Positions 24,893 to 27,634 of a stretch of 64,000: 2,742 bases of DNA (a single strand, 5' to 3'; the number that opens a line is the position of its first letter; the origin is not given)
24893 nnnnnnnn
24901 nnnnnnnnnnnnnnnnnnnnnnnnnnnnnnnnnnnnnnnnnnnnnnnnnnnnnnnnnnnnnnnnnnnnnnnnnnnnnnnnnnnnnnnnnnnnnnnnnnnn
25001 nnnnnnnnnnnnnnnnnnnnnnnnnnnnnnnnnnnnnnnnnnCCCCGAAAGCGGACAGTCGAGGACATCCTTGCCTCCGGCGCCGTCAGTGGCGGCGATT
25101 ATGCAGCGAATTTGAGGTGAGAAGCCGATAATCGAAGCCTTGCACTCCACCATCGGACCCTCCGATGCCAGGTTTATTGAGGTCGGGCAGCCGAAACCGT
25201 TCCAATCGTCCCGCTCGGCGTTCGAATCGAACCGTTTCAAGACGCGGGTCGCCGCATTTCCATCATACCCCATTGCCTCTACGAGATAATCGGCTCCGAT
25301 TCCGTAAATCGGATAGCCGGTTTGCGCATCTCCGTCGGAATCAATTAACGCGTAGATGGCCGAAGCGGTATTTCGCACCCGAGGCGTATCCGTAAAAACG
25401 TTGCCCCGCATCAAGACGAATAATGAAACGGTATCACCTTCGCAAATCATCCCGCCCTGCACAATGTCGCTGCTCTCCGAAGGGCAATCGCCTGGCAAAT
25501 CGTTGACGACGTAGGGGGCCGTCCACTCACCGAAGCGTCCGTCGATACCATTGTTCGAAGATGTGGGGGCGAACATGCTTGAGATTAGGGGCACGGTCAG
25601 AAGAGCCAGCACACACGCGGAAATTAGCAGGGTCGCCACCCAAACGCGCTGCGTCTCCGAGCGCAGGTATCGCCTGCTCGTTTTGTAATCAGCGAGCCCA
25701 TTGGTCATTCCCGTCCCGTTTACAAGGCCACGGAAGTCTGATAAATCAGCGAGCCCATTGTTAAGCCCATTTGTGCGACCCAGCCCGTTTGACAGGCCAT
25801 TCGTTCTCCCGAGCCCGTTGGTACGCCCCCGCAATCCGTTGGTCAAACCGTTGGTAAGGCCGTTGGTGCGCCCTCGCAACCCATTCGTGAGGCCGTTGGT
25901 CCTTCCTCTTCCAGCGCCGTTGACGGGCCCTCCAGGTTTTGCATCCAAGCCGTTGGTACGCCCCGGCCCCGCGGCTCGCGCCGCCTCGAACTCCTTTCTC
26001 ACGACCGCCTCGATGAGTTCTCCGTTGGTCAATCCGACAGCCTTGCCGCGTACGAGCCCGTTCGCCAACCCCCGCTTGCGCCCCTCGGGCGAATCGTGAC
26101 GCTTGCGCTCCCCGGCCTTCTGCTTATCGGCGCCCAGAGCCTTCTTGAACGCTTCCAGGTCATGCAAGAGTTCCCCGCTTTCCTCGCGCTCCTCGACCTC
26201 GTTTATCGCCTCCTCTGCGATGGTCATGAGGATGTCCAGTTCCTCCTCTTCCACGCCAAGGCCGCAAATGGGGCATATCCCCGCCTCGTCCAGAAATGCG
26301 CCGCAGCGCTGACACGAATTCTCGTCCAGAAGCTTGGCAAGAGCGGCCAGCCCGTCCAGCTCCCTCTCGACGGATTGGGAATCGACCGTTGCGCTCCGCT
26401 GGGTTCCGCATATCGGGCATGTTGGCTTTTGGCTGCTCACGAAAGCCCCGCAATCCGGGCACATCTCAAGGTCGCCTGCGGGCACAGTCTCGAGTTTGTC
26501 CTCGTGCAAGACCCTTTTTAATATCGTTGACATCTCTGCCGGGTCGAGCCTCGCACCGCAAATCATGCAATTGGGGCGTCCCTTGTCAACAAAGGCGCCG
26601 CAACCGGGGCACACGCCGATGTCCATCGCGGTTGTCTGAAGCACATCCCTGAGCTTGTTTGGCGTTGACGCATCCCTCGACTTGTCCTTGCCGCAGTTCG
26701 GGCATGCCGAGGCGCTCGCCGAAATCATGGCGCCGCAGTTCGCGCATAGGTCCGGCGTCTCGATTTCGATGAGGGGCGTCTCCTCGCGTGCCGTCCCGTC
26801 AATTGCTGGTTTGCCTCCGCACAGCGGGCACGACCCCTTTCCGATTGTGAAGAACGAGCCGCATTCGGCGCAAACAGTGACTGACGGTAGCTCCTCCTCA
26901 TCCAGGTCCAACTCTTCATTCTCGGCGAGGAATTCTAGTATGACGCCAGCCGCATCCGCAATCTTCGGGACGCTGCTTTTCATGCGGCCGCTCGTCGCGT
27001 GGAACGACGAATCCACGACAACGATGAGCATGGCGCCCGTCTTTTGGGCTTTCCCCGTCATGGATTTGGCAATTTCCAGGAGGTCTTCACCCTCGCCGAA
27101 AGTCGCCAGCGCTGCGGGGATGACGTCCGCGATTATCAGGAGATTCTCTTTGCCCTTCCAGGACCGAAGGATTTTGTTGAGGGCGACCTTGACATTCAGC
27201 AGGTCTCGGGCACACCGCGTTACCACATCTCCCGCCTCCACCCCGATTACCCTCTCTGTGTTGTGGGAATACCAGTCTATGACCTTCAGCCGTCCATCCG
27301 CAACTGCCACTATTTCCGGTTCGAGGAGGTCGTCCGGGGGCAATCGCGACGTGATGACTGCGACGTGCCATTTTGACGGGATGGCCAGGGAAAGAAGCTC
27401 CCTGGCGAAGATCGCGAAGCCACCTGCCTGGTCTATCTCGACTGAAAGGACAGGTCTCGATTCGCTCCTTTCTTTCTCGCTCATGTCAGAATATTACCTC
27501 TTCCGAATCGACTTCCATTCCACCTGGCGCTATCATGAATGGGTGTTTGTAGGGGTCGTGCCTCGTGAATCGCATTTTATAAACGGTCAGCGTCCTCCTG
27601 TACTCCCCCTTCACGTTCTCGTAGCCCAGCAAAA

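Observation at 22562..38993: Tandemly duplicated three-gene module: KaiC-like ATPase, winged-helix regulator and a giant membrane protein, ~16.4 kb on one strand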

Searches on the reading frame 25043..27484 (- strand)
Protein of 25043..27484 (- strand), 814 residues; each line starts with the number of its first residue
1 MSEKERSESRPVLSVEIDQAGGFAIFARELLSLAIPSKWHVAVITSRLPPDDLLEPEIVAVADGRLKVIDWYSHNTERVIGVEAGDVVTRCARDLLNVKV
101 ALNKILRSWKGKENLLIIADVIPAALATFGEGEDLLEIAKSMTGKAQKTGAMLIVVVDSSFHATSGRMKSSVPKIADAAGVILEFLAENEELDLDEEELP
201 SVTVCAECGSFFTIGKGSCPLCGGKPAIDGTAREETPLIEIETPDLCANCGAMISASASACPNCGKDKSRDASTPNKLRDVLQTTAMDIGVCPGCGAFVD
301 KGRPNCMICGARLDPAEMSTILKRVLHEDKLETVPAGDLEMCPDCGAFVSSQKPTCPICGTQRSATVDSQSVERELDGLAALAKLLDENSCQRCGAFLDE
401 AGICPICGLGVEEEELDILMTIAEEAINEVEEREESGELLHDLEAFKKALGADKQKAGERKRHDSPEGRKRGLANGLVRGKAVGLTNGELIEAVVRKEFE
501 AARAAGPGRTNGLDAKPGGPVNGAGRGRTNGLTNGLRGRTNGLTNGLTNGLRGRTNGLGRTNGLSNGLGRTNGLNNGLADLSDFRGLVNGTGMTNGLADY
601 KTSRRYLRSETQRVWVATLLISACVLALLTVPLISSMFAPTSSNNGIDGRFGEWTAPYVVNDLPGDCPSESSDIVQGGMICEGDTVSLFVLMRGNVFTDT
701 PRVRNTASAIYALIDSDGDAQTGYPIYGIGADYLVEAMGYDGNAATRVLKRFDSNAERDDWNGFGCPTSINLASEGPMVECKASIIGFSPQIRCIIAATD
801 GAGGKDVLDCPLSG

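Call 17: find_homologous_proteins(query=window:25043-27484:-)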
Query seq(814 aa) (814 aa): 13 proteins with E <= 0.001 among 8000 candidates.
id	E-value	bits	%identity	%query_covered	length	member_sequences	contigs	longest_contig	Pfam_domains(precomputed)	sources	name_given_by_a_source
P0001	8.6e-38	148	29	50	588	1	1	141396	PF18912.7,PF13240.12,PF13920.13,PF12773.14,PF27618.1,PF13248.12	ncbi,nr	ncbi:MAG: zinc ribbon domain-containing protein, partial [Thermoplasmata archaeon]|nr:zinc ribbon do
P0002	1.9e-37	147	28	43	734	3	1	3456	PF18912.7,PF13240.12,PF12773.14,PF17032.11,PF28085.1,PF27618.1,PF03966.23,PF10571.16,PF13248.12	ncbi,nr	ncbi:MAG: zinc ribbon domain-containing protein, partial [Thermoplasmata archaeon]|nr:zinc ribbon do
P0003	2.0e-22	97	28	31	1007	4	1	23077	PF03704.24,PF18912.7,PF09976.16,PF13414.13,PF17032.11,PF27618.1,PF13248.12,PF13374.13,PF14520.13,PF12773.14,PF00515.35,PF13424.13,PF10571.16,PF00633.30,PF07719.24,PF13174.13,PF25063.1,PF14853.13,PF13431.13,PF13240.12,PF23914.2,PF13920.13,PF28085.1,PF13176.13,PF13428.13,PF14559.13,PF13371.13,PF12895.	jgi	-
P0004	2.9e-17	80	32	16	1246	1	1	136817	PF03704.24,PF18912.7,PF13414.13,PF10391.16,PF17032.11,PF21545.4,PF01535.27,PF12569.15,PF13248.12,PF13374.13,PF07721.21,PF14520.13,PF12773.14,PF00515.35,PF13424.13,PF13429.13,PF10571.16,PF07719.24,PF13174.13,PF14853.13,PF13431.13,PF13240.12,PF23914.2,PF28085.1,PF13176.13,PF13428.13,PF14559.13,PF13371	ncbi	-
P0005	1.3e-15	75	30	26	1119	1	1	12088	PF25063.1,PF18912.7,PF13431.13,PF13240.12,PF13414.13,PF17032.11,PF13176.13,PF03854.21,PF13428.13,PF13248.12,PF13374.13,PF14559.13,PF13371.13,PF12773.14,PF00515.35,PF13424.13,PF13432.13,PF13181.13,PF01239.29,PF07719.24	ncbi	-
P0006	4.9e-14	70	28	25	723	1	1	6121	PF18912.7,PF13414.13,PF10391.16,PF17032.11,PF01535.27,PF13248.12,PF13374.13,PF14520.13,PF12773.14,PF00515.35,PF13424.13,PF07719.24,PF13174.13,PF25063.1,PF13431.13,PF13240.12,PF23914.2,PF13176.13,PF13428.13,PF25064.2,PF14559.13,PF13371.13,PF12895.14,PF21033.5,PF13432.13,PF13181.13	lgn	-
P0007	2.1e-13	68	27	19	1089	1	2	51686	PF13431.13,PF23914.2,PF13414.13,PF10391.16,PF17032.11,PF13176.13,PF13428.13,PF13374.13,PF12826.14,PF14559.13,PF13371.13,PF14520.13,PF12773.14,PF00515.35,PF13424.13,PF13432.13,PF13181.13,PF07719.24,PF13174.13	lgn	-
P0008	2.5e-11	61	29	21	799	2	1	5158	PF03704.24,PF18912.7,PF13414.13,PF17032.11,PF27618.1,PF03854.21,PF13248.12,PF13374.13,PF14520.13,PF12773.14,PF00515.35,PF13424.13,PF10571.16,PF07719.24,PF13174.13,PF14853.13,PF13431.13,PF13240.12,PF13920.13,PF01155.26,PF28085.1,PF13176.13,PF13428.13,PF14559.13,PF13371.13,PF12895.14,PF13432.13,PF1318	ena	-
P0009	1.1e-10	59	29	37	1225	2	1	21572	PF12826.14,PF14559.13,PF14520.13,PF00515.35,PF13424.13,PF13176.13,PF13432.13,PF13428.13,PF13181.13,PF13248.12,PF07719.24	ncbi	-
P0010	1.2e-10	59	28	23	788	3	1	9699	PF03704.24,PF18912.7,PF13414.13,PF17032.11,PF01535.27,PF03854.21,PF13248.12,PF13374.13,PF14520.13,PF12773.14,PF00515.35,PF13424.13,PF10571.16,PF07719.24,PF13174.13,PF13431.13,PF13240.12,PF13920.13,PF01155.26,PF28085.1,PF13176.13,PF13428.13,PF14559.13,PF13371.13,PF12895.14,PF13432.13,PF13181.13,PF012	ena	-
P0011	2.3e-10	58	28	20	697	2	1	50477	PF18912.7,PF13414.13,PF10391.16,PF17032.11,PF24463.2,PF13248.12,PF13374.13,PF08271.18,PF14520.13,PF12773.14,PF00515.35,PF13424.13,PF10571.16,PF07719.24,PF13431.13,PF13240.12,PF23914.2,PF28085.1,PF13176.13,PF13428.13,PF14559.13,PF13371.13,PF21033.5,PF13432.13,PF13181.13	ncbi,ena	-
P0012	7.5e-10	56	26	26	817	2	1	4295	PF18912.7,PF13240.12,PF12773.14,PF17032.11,PF28085.1,PF03966.23,PF13248.12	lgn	-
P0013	1.1e-7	49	27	18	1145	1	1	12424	PF13431.13,PF13414.13,PF17032.11,PF13176.13,PF13428.13,PF13248.12,PF13374.13,PF14559.13,PF13371.13,PF14520.13,PF12773.14,PF00515.35,PF13424.13,PF21033.5,PF13432.13,PF13181.13,PF00633.30,PF07719.24,PF13174.13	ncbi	-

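Call 18: find_encoding_contigs(protein=P0001, flank=10000, max_places=3)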
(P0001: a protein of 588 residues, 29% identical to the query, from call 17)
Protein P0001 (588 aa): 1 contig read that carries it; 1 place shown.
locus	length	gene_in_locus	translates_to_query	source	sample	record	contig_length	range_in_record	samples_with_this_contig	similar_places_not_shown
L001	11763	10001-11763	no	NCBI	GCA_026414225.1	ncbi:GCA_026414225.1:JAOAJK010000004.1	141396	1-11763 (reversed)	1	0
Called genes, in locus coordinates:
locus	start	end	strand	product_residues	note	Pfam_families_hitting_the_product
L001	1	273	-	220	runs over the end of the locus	PF02511:Thy1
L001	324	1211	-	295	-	-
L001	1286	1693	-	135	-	-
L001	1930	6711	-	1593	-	PF00082:Peptidase_S8, PF16656:Pur_ac_phosph_N, PF16656:Pur_ac_phosph_N, PF16656:Pur_ac_phosph_N, PF16656:Pur_ac_phosph_N, PF16656:Pur_ac_phosph_N, PF00041:fn3, PF16656:Pur_ac_phosph_N, +12 more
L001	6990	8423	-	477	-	PF01935:DUF87, PF05872:HerA_C (faint)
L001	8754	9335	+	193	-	-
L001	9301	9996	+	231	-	PF06745:ATPase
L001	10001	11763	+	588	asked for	PF13248:Zn_ribbon_3 (faint), PF13920:zf-C3HC4_3 (faint), PF18912:DZR_2 (faint), PF13240:Zn_Ribbon_1 (faint), PF27618:Zn_ribbon_GTF2H2 (faint), PF12773:DZR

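Call 19: find_encoding_contigs(protein=P0004, flank=10000, max_places=3)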
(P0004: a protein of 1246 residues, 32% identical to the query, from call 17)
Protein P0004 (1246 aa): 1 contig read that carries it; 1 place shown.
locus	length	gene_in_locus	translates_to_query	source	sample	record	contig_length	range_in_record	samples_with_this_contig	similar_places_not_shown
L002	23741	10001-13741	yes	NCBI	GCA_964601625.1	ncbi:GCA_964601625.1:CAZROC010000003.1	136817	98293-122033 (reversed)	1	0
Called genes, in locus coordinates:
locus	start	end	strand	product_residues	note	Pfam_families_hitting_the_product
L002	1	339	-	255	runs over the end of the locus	PF01902:Diphthami_syn_2_N, PF28410:Diphthami_syn_2_C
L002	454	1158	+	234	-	PF02001:DUF134, PF08281:Sigma70_r4_2 (weak), PF04060:FeS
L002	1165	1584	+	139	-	-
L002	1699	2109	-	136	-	PF02579:Nitro_FeMo-Co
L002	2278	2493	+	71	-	PF01423:LSM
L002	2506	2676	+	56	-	PF01907:Ribosomal_L37e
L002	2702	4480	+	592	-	PF04068:Fer4_RLI, PF00037:Fer4 (weak), PF02463:SMC_N (faint), PF00005:ABC_tran, PF13304:AAA_21 (faint), PF00005:ABC_tran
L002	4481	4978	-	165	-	PF06695:Sm_multidrug_ex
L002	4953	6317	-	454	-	PF01979:Amidohydro_1, PF07969:Amidohydro_3 (faint), PF12890:DHOase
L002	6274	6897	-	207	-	PF01871:AMMECR1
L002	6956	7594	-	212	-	PF01209:Ubie_methyltran, PF13489:Methyltransf_23, PF08704:GCD14 (weak), PF13847:Methyltransf_31, PF08241:Methyltransf_11, PF08242:Methyltransf_12, PF13649:Methyltransf_25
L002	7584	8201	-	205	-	PF02676:TYW3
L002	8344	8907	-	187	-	-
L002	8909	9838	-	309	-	PF01555:N6_N4_Mtase, PF01170:UPF0020 (weak), PF13847:Methyltransf_31 (weak), PF08241:Methyltransf_11 (faint), PF01555:N6_N4_Mtase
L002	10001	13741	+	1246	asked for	PF14520:HHH_5, PF13248:Zn_ribbon_3, PF13424:TPR_12, PF13432:TPR_16, PF00515:TPR_1, PF07719:TPR_2, PF13414:TPR_11, PF13424:TPR_12, +37 more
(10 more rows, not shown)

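Call 20: find_encoding_contigs(protein=P0003, flank=8000, max_places=3)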
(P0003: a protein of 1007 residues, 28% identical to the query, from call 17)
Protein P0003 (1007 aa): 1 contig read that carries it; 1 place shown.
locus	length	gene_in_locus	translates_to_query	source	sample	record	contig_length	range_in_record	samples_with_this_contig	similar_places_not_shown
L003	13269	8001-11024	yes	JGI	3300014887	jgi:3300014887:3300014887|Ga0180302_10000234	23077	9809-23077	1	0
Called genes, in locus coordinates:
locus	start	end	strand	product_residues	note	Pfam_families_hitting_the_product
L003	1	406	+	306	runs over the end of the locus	PF13175:AAA_15 (faint), PF00005:ABC_tran, PF13304:AAA_21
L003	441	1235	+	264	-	PF12679:ABC2_membrane_2, PF13346:ABC2_membrane_5 (weak), PF10920:DUF2705 (weak)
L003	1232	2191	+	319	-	PF00005:ABC_tran, PF13304:AAA_21 (weak)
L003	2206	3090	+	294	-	-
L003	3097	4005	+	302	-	PF00892:EamA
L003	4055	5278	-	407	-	PF00009:GTP_EFTU, PF03144:GTP_EFTU_D2, PF09173:eIF2_C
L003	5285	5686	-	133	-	PF01092:Ribosomal_S6e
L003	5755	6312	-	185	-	PF01725:Ham1p_like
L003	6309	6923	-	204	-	PF01636:APH (faint), PF06293:Kdo (weak), PF01163:RIO1, PF00069:Pkinase, PF03109:ABC1 (weak)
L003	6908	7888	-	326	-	PF00814:TsaD, PF22521:HypF_C_2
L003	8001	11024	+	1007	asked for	PF14520:HHH_5, PF12773:DZR, PF00515:TPR_1, PF13424:TPR_12, PF00515:TPR_1, PF07719:TPR_2, PF13432:TPR_16, PF13414:TPR_11, +32 more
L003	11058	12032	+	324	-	PF01946:Thi4 (faint), PF13241:NAD_binding_7 (faint), PF00890:FAD_binding_2 (weak), PF01266:DAO (faint), PF07992:Pyr_redox_2, PF12831:FAD_oxidored (weak), PF13738:Pyr_redox_3, PF00070:Pyr_redox, +1 more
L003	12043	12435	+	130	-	-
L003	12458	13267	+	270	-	PF06764:DUF1223 (faint)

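Call 21: find_encoding_contigs(protein=P0007, flank=8000, max_places=3)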
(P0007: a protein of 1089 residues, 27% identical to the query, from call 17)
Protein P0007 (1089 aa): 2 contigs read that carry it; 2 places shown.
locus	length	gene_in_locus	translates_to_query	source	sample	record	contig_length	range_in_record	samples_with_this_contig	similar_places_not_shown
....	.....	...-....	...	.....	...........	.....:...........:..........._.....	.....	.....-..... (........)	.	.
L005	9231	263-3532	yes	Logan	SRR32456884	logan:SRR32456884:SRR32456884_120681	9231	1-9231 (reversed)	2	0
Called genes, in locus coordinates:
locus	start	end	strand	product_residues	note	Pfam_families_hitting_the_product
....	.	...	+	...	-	?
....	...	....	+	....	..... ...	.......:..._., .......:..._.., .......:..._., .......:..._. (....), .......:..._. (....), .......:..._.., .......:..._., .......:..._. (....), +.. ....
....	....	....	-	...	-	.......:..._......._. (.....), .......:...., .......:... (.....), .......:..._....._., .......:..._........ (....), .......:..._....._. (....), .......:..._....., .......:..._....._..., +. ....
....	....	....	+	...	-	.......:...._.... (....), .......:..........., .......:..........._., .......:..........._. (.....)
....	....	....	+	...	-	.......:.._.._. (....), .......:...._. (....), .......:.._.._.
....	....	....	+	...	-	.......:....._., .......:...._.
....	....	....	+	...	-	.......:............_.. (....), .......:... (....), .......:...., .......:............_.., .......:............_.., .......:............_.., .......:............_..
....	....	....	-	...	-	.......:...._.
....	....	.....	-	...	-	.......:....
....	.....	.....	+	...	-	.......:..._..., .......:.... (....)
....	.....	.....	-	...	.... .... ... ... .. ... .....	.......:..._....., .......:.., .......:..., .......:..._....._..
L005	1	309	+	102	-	?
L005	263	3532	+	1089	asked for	PF14520:HHH_5, PF13424:TPR_12, PF00515:TPR_1, PF07719:TPR_2 (weak), PF13181:TPR_8 (weak), PF13414:TPR_11, PF00515:TPR_1, PF07719:TPR_2 (weak), +13 more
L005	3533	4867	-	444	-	PF00890:FAD_binding_2 (faint), PF01134:GIDA, PF01266:DAO (faint), PF07992:Pyr_redox_2, PF12831:FAD_oxidored (weak), PF13738:Pyr_redox_3 (weak), PF00070:Pyr_redox, PF02852:Pyr_redox_dim, +4 more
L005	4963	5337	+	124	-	PF04756:OST3_OST6 (weak), PF00085:Thioredoxin, PF13098:Thioredoxin_2, PF13905:Thioredoxin_8 (faint)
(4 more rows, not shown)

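Call 22: find_encoding_contigs(protein=P0011, flank=8000, max_places=3)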
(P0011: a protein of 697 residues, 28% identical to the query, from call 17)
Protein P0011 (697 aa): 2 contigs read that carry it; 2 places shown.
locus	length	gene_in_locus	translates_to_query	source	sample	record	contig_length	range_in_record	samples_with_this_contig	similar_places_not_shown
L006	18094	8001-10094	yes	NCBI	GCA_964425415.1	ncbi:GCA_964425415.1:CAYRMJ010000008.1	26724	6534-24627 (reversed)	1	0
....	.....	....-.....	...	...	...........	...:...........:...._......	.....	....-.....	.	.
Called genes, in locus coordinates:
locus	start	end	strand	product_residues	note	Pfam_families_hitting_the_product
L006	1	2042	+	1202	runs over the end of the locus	PF04563:RNA_pol_Rpb2_1, PF04561:RNA_pol_Rpb2_2, PF04565:RNA_pol_Rpb2_3, PF04566:RNA_pol_Rpb2_4, PF04567:RNA_pol_Rpb2_5, PF00562:RNA_pol_Rpb2_6, PF04560:RNA_pol_Rpb2_7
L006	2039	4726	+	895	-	PF04997:RNA_pol_Rpb1_1, PF00623:RNA_pol_Rpb1_2, PF04983:RNA_pol_Rpb1_3, PF05000:RNA_pol_Rpb1_4, PF04998:RNA_pol_Rpb1_5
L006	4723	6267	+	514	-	PF04998:RNA_pol_Rpb1_5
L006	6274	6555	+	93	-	PF01248:Ribosomal_L7Ae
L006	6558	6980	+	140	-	PF07650:KH_2 (faint), PF26594:KH_NusA_2nd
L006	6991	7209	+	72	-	-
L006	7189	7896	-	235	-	PF00126:HTH_1 (weak), PF00293:NUDIX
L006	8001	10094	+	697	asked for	PF10391:DNA_pol_lambd_f (weak), PF14520:HHH_5, PF12773:DZR, PF13240:Zn_Ribbon_1 (weak), PF00515:TPR_1, PF07719:TPR_2, PF13414:TPR_11, PF13424:TPR_12, +21 more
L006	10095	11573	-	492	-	PF00308:Bac_DnaA, PF01695:IstB_IS21 (faint), PF07693:KAP_NTPase (weak), PF13401:AAA_22 (faint), PF05763:DUF835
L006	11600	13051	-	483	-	PF01409:tRNA-synt_2d, PF17759:tRNA_synthFbeta, PF00152:tRNA-synt_2 (weak)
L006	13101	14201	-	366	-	PF02615:Ldh_2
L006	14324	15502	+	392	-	PF00155:Aminotran_1_2, PF01053:Cys_Met_Meta_PP (weak)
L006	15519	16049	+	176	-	PF01870:Hjc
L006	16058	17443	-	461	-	-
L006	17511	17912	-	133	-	PF27217:AF_0155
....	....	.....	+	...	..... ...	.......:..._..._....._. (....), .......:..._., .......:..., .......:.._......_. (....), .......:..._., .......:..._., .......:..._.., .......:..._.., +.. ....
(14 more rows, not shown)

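Call 23: find_encoding_contigs(protein=P0009, flank=8000, max_places=3)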
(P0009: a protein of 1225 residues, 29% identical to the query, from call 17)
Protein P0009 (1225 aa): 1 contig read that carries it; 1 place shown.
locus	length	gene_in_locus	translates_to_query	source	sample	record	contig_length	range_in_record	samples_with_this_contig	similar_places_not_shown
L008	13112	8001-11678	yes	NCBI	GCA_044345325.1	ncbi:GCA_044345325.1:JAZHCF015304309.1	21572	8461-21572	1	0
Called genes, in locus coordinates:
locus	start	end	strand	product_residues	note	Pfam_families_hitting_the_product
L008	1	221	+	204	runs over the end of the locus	PF01300:Sua5_yciO_yrdC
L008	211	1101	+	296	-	PF00557:Peptidase_M24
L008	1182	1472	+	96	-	PF02680:DUF211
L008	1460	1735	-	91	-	PF01922:SRP19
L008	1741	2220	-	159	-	PF01201:Ribosomal_S8e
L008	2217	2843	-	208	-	PF00149:Metallophos, PF12850:Metallophos_2, PF14582:Metallophos_3 (faint)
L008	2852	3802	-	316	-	PF06550:SPP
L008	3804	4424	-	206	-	PF01873:eIF-5_eIF-2B, PF01938:TRAM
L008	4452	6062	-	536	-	PF06418:CTP_synth_N, PF00117:GATase, PF07722:Peptidase_C26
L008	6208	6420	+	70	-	-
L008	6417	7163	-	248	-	PF02006:PPS_PS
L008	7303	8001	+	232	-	-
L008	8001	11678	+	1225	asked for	PF13248:Zn_ribbon_3 (weak), PF12826:HHH_2 (weak), PF14520:HHH_5, PF00515:TPR_1 (weak), PF07719:TPR_2 (weak), PF13176:TPR_7 (faint), PF13424:TPR_12 (weak), PF13432:TPR_16 (weak), +3 more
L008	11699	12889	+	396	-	PF01926:MMR_HSR1, PF02421:FeoB_N (weak), PF08438:YGR210-like_G4, PF02824:TGS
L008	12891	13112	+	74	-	?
